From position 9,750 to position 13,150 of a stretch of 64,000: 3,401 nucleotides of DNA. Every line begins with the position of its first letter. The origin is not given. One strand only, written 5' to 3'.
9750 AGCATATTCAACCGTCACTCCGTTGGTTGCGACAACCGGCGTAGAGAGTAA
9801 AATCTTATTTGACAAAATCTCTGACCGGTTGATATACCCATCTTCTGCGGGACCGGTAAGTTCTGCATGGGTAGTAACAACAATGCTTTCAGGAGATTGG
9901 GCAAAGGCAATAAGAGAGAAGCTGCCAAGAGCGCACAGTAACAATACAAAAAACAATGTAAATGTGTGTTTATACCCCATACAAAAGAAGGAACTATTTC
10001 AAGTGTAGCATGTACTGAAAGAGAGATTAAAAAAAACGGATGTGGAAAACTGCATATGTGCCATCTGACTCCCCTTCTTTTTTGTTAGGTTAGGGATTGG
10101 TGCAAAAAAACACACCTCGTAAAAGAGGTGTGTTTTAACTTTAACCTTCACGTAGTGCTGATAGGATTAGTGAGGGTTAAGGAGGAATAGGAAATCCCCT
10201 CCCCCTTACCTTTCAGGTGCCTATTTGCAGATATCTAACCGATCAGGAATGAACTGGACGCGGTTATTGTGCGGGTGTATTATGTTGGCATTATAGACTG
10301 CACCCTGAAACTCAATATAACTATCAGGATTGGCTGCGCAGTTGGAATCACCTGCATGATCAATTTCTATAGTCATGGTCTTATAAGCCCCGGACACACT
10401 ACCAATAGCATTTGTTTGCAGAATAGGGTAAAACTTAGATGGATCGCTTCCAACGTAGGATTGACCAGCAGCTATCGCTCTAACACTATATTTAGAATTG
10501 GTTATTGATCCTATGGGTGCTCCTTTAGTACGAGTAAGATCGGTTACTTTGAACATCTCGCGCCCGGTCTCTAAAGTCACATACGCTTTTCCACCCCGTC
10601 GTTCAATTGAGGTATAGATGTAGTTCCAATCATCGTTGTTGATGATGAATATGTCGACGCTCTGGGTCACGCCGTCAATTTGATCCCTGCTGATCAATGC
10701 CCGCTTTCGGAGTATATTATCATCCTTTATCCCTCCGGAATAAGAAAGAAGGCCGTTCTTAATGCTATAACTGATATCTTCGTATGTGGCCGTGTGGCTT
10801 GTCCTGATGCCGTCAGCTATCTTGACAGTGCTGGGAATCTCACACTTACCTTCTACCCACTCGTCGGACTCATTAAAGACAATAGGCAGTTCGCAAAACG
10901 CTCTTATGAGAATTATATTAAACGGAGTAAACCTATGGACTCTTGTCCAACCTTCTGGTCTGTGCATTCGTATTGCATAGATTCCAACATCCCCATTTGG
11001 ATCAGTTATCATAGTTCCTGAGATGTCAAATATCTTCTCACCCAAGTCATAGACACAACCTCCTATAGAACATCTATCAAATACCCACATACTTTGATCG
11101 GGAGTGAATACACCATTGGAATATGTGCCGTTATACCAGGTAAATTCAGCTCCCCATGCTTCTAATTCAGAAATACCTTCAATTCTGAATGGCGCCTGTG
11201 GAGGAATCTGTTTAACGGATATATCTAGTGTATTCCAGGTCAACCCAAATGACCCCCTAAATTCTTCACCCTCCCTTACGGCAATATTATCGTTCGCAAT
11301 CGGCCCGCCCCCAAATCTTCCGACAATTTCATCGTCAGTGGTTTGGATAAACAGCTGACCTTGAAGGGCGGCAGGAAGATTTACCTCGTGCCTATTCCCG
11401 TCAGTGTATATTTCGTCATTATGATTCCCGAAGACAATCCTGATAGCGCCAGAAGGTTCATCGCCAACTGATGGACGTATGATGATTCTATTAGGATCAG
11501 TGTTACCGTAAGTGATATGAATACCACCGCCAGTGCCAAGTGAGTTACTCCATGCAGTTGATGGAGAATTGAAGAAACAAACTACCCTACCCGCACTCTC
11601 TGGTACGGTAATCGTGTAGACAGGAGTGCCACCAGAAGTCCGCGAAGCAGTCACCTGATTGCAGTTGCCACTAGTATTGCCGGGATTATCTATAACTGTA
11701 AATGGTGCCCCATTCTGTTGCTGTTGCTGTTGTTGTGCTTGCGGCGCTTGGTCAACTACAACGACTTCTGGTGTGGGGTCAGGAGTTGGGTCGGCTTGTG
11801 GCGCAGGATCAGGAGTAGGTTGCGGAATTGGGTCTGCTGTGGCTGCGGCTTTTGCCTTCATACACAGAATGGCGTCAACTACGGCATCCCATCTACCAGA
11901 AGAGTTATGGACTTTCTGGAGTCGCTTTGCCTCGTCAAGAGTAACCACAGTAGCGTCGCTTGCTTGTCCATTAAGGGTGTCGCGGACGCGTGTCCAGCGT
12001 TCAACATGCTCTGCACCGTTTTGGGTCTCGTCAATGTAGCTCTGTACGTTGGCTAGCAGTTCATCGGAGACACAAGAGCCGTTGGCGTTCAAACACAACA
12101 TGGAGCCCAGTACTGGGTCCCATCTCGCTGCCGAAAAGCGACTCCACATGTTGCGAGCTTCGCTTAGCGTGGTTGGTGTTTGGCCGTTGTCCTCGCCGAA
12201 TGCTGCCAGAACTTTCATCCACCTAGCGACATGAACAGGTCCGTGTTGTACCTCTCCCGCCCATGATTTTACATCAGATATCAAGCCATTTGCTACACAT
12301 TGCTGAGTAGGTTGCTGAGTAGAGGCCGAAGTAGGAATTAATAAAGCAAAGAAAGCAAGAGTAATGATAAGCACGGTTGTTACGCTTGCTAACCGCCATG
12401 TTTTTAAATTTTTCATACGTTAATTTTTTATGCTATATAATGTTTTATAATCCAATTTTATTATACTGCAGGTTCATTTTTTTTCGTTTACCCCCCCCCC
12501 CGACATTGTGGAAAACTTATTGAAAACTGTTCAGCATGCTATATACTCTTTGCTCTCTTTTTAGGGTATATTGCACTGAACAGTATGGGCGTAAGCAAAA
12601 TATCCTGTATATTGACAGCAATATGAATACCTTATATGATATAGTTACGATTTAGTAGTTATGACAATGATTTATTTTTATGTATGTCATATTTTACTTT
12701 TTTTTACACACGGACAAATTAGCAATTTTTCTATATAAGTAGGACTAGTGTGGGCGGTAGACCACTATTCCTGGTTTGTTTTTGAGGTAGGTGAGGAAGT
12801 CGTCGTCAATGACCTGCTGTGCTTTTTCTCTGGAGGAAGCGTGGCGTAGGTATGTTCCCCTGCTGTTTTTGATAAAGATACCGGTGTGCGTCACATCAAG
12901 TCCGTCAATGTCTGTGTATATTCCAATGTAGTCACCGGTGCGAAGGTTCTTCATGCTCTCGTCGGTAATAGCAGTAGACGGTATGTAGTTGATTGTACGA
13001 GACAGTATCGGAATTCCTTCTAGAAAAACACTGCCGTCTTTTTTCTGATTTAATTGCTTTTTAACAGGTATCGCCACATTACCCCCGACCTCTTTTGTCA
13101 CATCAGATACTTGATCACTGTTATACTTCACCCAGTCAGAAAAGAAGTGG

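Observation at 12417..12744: C11 homopolymer in the promoter of a secreted repeat-protein gene, a candidate for slipped-strand phase variation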

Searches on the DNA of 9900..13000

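Call 27: search_rna_families(source=window, start=9900, end=13000, threshold=evalue, max_evalue=1)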
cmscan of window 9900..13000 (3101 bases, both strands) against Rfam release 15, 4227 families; matches with E-value up to 1: 4.
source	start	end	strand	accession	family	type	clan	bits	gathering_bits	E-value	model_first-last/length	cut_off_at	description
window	10055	10162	+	RF01439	S_pombe_snR36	Gene; snRNA; snoRNA; HACA-box;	CL00035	21.9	50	0.49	1-164/164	no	small nucleolar RNA snR36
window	10080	10178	-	RF00412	SNORA21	Gene; snRNA; snoRNA; HACA-box;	CL00031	20.3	80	0.5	1-136/136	no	Small nucleolar RNA SNORA21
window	10079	10124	+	RF01335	CRISPR-DR22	Gene; CRISPR;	-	20.2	50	0.67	1-36/36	no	CRISPR RNA direct repeat element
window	10104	10252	-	RF00022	GcvB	Gene;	-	17.4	42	0.9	1-204/204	no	GcvB RNA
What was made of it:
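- Tried and rejected: Known RNA families: no match at E up to 1 within the spacer, and only sub-threshold hits near 10055-10252 (call 27).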

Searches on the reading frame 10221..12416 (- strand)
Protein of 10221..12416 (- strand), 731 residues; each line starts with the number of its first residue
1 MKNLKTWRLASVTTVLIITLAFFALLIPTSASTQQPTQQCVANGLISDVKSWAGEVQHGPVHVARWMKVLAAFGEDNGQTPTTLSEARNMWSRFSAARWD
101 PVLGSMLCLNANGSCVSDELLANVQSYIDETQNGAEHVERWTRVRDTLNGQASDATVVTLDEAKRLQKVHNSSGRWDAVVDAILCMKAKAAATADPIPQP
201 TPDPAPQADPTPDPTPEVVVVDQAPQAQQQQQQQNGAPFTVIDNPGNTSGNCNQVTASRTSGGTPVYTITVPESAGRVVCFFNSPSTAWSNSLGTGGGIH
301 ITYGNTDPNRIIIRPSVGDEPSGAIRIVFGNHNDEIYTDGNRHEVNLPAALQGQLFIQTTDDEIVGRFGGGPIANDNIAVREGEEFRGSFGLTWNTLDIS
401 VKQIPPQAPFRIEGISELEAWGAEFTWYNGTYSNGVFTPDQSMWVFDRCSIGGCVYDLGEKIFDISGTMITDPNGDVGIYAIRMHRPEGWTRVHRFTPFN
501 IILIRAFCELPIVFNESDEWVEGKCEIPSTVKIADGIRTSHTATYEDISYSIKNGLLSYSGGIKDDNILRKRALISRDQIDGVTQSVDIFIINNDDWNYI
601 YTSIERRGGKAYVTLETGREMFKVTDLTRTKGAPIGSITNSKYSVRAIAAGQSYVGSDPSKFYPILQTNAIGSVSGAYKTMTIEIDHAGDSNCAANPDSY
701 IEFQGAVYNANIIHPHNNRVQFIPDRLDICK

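Call 12: search_protein_families(library=pfam, proteins=[window:10221-12416:-], max_evalue=0.01)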
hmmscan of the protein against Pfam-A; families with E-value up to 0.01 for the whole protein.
window:10221-12416:- (731 aa): 0 families
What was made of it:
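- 10221..12416 (-): 731-aa gene: signal-peptide-like N-terminus, two ~75-aa repeats, a Pro/Thr/Asp-rich linker with Q7, and an orphan ~480-aa C-terminal region. No Pfam hit (call 12).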

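Call 13: find_encoding_contigs(protein=window:10221-12416:-, flank=3000, max_places=10)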
Protein window:10221-12416:- (731 aa): no gene with exactly this product is on record in the collection.

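Call 15: find_homologous_proteins(query=window:10221-12416:-)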
Query window:10221-12416:- (731 aa): 1 proteins with E <= 0.001 among 8000 candidates.
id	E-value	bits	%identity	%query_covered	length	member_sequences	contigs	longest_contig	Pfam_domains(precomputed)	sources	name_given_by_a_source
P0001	0.0e+0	1703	100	100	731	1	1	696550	-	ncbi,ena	-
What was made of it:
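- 10221..12416 (-): Only itself was found among 5.8 billion proteins (call 15).
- They do not create an 11-mer inside unique AT-rich sequence in the middle of a 696-kb contig (call 15).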

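Call 16: find_encoding_contigs(protein=P0001, flank=3000, max_places=10)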
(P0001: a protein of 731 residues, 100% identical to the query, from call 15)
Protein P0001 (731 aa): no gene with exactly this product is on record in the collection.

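Call 17: list_cluster_members(proteins=[P0001])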
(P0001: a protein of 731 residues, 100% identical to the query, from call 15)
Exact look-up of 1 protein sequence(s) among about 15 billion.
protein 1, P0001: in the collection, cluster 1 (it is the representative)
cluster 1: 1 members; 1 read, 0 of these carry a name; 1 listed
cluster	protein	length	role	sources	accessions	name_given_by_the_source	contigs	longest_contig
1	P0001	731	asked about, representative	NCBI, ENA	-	-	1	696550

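Call 32: search_protein_representatives(protein=window:10221-12416:-)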
Query: 731 residues. Proteins with E-value up to 0.001 (for the whole library): 335; up to 1e-10: 160; up to 1e-30: 8. The best 150 are listed.
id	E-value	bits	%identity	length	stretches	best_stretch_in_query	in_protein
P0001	0.0e+00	1702.8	100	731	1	1-731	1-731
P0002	2.7e-42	161.3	49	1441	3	42-113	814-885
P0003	8.8e-39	149.7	46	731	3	34-115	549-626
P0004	7.5e-37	143.3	43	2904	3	40-117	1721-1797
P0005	1.3e-34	135.9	35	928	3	25-185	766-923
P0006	6.5e-34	133.6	35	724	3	15-193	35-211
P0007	1.4e-31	125.9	40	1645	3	112-208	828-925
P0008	1.5e-31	125.8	41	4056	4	41-131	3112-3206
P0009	1.3e-30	122.7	42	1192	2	1-196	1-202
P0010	1.0e-28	116.4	40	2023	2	41-207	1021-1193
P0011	2.5e-28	115.1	44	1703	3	42-111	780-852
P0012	7.1e-28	113.6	35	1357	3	45-280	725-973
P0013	9.0e-28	113.3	36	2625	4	34-111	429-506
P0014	1.2e-27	112.9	44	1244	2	38-118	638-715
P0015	2.8e-27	111.7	36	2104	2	34-209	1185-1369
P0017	9.8e-27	109.9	47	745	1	37-191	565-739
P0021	5.1e-26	107.5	47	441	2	38-115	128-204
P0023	1.0e-23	99.9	38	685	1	3-238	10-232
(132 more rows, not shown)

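Call 33: search_protein_families(library=pfam, proteins=[P0002, P0003, P0005, P0006, P0009, P0017, P0021, P0023], max_evalue=0.001)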
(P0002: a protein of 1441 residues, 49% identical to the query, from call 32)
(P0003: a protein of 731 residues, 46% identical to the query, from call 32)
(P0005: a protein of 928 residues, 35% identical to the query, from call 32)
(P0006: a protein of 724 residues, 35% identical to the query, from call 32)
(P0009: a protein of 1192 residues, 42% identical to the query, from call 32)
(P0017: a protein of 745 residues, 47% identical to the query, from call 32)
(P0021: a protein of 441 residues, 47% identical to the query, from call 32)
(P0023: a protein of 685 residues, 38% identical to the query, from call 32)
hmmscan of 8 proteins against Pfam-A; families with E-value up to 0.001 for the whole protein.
P0002 (1441 aa): 9 families
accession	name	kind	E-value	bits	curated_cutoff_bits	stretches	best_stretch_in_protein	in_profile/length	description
PF03160.20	Calx-beta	-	1e-38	132.4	27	3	1008-1110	10-117/119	Calx-beta domain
PF00353.25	HemolysinCabind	-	6.7e-29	99.9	23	6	323-354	3-34/36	RTX calcium-binding nonapeptide repeat (4 copies)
PF08548.17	Peptidase_M10_C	-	2.2e-08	34.5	20.7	1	214-386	9-135/193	Peptidase M10 serralysin C terminal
PF20579.4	LapA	-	4.9e-07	30.5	27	0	707-791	11-80/99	LapA domain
PF13927.12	Ig_3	-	1.2e-05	26.2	30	0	699-758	1-63/78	Immunoglobulin domain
PF21880.1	DUF6916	-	2.1e-05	25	27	0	745-793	5-56/91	Domain of unknown function (DUF6916)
PF00413.30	Peptidase_M10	-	2.2e-05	24.8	24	1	45-171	23-137/159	Matrixin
PF05887.16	Trypan_PARP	-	2.3e-05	24.9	100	1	1203-1254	58-111/134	Procyclic acidic repetitive protein (PARP)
PF00801.26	PKD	-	0.00015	22.2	23.5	0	1012-1048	10-47/80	PKD domain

P0003 (731 aa): 0 families

P0005 (928 aa): 2 families
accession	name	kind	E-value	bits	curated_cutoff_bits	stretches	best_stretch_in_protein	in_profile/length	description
PF16403.11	Bact_surface_Ig-like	-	5.8e-32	110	27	2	704-774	1-71/71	Bacterial surface protein, Ig-like domain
PF00041.27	fn3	-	5.5e-06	27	25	1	406-477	7-67/84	Fibronectin type III domain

P0006 (724 aa): 0 families

P0009 (1192 aa): 1 family
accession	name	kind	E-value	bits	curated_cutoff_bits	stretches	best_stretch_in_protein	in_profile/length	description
PF19077.6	Big_13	-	2.2e-67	224.4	27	5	221-318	4-102/102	Bacterial Ig-like domain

P0017 (745 aa): 0 families

P0021 (441 aa): 0 families

P0023 (685 aa): 1 family
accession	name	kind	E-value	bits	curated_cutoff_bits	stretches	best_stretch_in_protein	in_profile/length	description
PF13753.12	SWM_repeat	-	1.8e-07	31.7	27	1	346-422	6-82/86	Putative flagellar system-associated repeat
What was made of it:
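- On SSR-mediated transcriptional phase variation (contingency locus): The N-terminal repeat module is shared with RTX, Ig-like and Calx-beta proteins (calls 32, 33).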

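Call 59: search_solved_structures(query=window:10221-12416:-, max_evalue=1)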
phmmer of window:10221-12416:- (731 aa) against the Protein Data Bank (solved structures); distinct sequences matched with E-value up to 1: 3.
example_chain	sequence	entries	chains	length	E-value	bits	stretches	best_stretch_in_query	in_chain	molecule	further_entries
4l3a_A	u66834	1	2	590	0.014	16.8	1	154-218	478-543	Internalin K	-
5n69_G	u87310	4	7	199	0.25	12.6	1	187-243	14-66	Myosin light chain 3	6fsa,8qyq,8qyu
8qyq_D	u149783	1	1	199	0.25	12.6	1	187-243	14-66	Myosin light chain 3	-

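Call 60: search_protein_families(library=ncbifam, proteins=[window:10221-12416:-], max_evalue=0.01)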
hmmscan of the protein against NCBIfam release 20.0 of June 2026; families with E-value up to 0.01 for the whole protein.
window:10221-12416:- (731 aa): 1 family
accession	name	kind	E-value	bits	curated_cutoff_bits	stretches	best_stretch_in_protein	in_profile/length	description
NF033186.1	internalin_K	exception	0.00046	18.8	1100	1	178-219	496-541/604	class 1 internalin InlK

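Call 71: predict_structure(protein=window:10221-12416:-)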
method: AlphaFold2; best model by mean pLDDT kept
length: 731 residues; sequences in the alignment: 1
mean_pLDDT: 36.5   pTM: 0.24
mean pLDDT of the five models: 36.5, 30.0, 29.4, 26.1, 25.1
residues with pLDDT >= 90: 0; 70-90: 0; 50-70: 76; < 50: 655
segments of 3 or more residues with pLDDT < 50: 1-7, 25-97, 115-120, 123-130, 132-135, 145-158, 161-163, 166-174, 188-266, 274-279, 281-300, 304-521, 527-549, 551-561, 563-731
pLDDT, mean of each block of 10 residues (from residue 1): 40 58 47 34 33 35 44 42 44 49 56 46 47 49 49 42 47 51 51 37 41 39 35 31 32 44 47 49 39 41 46 38 35 32 28 33 30 29 32 28 31 30 30 31 28 28 31 32 31 31 41 39 50 32 45 41 37 28 30 30 37 35 24 24 24 27 26 28 33 32 26 24 24 26
secondary structure, 60 per line:
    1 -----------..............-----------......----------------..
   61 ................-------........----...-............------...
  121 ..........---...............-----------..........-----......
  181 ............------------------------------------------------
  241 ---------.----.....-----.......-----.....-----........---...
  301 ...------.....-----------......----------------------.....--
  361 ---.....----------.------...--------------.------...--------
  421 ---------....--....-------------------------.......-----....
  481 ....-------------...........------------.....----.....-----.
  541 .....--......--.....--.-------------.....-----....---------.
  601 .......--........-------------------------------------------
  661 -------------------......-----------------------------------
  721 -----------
elements in order (helices of 4 or more, strands of 3 or more residues): H12-25 H37-42 H59-76 H84-91 H100-111 H118-130 H134-148 H160-169 H175-192 E255-259 E265-271 E277-281 H287-294 E298-303 E310-314 E326-331 E354-358 E364-368 E386-388 E410-412 E430-433 E436-439 E465-471 E477-484 H498-508 E521-525 E530-534 E540-545 E548-553 E556-560 H577-581 E587-590 E600-607 E610-617 E680-685
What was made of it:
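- Tried and rejected: The single-sequence AlphaFold model has pLDDT 36.5, so no fold search was run (call 71).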
